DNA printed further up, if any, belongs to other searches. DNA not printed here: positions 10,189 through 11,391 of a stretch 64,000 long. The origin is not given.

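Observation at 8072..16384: Early-gene array built from repeated promoter-leader-RBS cassettes around unrelated small ORFs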

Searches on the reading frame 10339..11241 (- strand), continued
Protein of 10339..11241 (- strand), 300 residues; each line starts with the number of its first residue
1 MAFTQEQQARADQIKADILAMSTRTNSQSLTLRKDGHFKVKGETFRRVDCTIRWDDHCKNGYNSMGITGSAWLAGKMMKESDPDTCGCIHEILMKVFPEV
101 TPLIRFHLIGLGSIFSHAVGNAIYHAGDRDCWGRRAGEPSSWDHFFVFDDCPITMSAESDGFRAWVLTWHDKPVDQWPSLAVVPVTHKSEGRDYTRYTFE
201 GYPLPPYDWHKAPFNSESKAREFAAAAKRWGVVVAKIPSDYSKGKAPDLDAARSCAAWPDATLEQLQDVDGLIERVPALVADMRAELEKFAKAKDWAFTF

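Call 84: fold_search(model_id=the predicted structure, library=pdb)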
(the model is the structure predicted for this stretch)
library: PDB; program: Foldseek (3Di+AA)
matches with E <= 10: 406; with E <= 0.001: 0
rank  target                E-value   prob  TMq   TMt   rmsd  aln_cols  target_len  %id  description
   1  9jz0_A                1.8e-01  0.03  0.10  0.07  24.7       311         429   10  portal-tail complex of DNA-ejected T7 (released 2024-12-11)
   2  9jz0_B                2.7e-01  0.02  0.10  0.08  24.8       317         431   12  portal-tail complex of DNA-ejected T7 (released 2024-12-11)
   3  9gsx_W                2.8e-01  0.03  0.11  0.07  25.0       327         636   12  Campylobacter hook-filament junction-cap complex (released 2025-04-09)
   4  8avx_A                3.0e-01  0.02  0.09  0.07  28.4       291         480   11  Cryo-EM structure of DrBphP in Pfr state (released 2022-12-21)
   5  5vl1_B                3.2e-01  0.02  0.07  0.05  22.4       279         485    9  Crystal Structure of Lysyl-tRNA Synthetase from Mycobacterium ulcerans complexed with L-lysine (released 2017-05-10)
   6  5d80_g                3.6e-01  0.08  0.09  0.12  21.5       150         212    8  Crystal Structure of Yeast V1-ATPase in the Autoinhibited Form (released 2016-06-08)
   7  5m1j_A1               3.6e-01  0.06  0.09  0.07  11.1        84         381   15  Nonstop ribosomal complex bound with Dom34 and Hbs1 (released 2017-01-18)
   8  7zmb_F                3.6e-01  0.05  0.08  0.10  24.8       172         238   13  CryoEM structure of mitochondrial complex I from Chaetomium thermophilum (state 2) (released 2022-11-30)
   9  4ex5_B                3.6e-01  0.02  0.08  0.06  19.5       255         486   11  Crystal structure of lysyl-tRNA synthetase LysRS from Burkholderia thailandensis bound to lysine (released 2012-05-09)
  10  6wlz_G                4.7e-01  0.03  0.08  0.09  22.0       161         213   15  The V1 region of human V-ATPase in state 1 (focused refinement) (released 2020-11-11)
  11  5d80_G                5.0e-01  0.04  0.08  0.10  21.2       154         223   10  Crystal Structure of Yeast V1-ATPase in the Autoinhibited Form (released 2016-06-08)
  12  6lnb_E                5.0e-01  0.02  0.09  0.08  28.9       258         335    8  CryoEM structure of Cascade-TniQ-dsDNA complex (released 2020-02-19)
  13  4qlp_A                5.3e-01  0.04  0.11  0.16  23.0       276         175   10  Atomic structure of tuberculosis necrotizing toxin (TNT) complexed with its immunity factor IFT (released 2015-07-22)
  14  7zm7_F                5.9e-01  0.05  0.09  0.11  23.1       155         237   10  CryoEM structure of mitochondrial complex I from Chaetomium thermophilum (inhibited by DDM) (released 2022-11-30)
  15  6aqh_A                5.9e-01  0.02  0.08  0.06  21.4       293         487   10  Crystal Structure of Lysyl-tRNA Synthetase from Mycobacterium thermoresistibile complexed with L-lysine and Cladospori (released 2017-08-30)
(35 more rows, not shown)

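Call 88: fold_search(model_id=the predicted structure, library=viral)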
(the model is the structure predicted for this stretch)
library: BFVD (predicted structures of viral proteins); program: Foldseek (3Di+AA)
matches with E <= 10: 637; with E <= 0.001: 4
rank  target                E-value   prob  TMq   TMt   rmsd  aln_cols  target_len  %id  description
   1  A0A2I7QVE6            1.2e-14  1.00  0.53  0.49   6.6       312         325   25  (no name in the UniProt tables at hand)
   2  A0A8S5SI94            5.7e-05  1.00  0.27  0.27   5.1       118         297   24  Uncharacterized protein [Myoviridae sp. ct04y17]
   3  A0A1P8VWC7            1.3e-04  1.00  0.27  0.51   5.0       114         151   27  (no name in the UniProt tables at hand)
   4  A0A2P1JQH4            5.8e-04  1.00  0.23  0.34   7.7       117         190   25  (no name in the UniProt tables at hand)
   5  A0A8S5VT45            1.1e-03  0.91  0.22  0.28  25.9       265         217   11  (no name in the UniProt tables at hand)
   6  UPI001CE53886         8.5e-02  0.09  0.12  0.13  19.1       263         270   10  (no name look-up for this kind of identifier)
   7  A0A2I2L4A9            9.0e-02  0.33  0.12  0.15  18.5       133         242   17  Transmembrane domain-containing protein [Orpheovirus IHUMI-LCC2]
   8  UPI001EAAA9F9         9.5e-02  0.06  0.10  0.13  20.8       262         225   13  (no name look-up for this kind of identifier)
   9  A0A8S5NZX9            9.5e-02  0.04  0.11  0.10  29.1       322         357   13  Uncharacterized protein [Myoviridae sp. ctLnO19]
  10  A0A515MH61            1.3e-01  0.03  0.09  0.07  28.1       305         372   12  Uncharacterized protein [Gordonia phage Trax]
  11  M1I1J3                1.5e-01  0.06  0.09  0.13  18.0       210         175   14  (no name in the UniProt tables at hand)
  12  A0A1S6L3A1            1.6e-01  0.06  0.12  0.09  26.2       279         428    9  Uncharacterized protein [Erwinia phage vB_EamM_Yoloswag]
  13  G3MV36                1.6e-01  0.04  0.13  0.10  24.0       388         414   12  Portal protein [Escherichia phage Bp7]
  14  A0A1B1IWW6            1.9e-01  0.02  0.11  0.08  28.0       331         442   12  (no name in the UniProt tables at hand)
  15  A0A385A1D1            2.0e-01  0.16  0.11  0.21  28.4       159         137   10  (no name in the UniProt tables at hand)
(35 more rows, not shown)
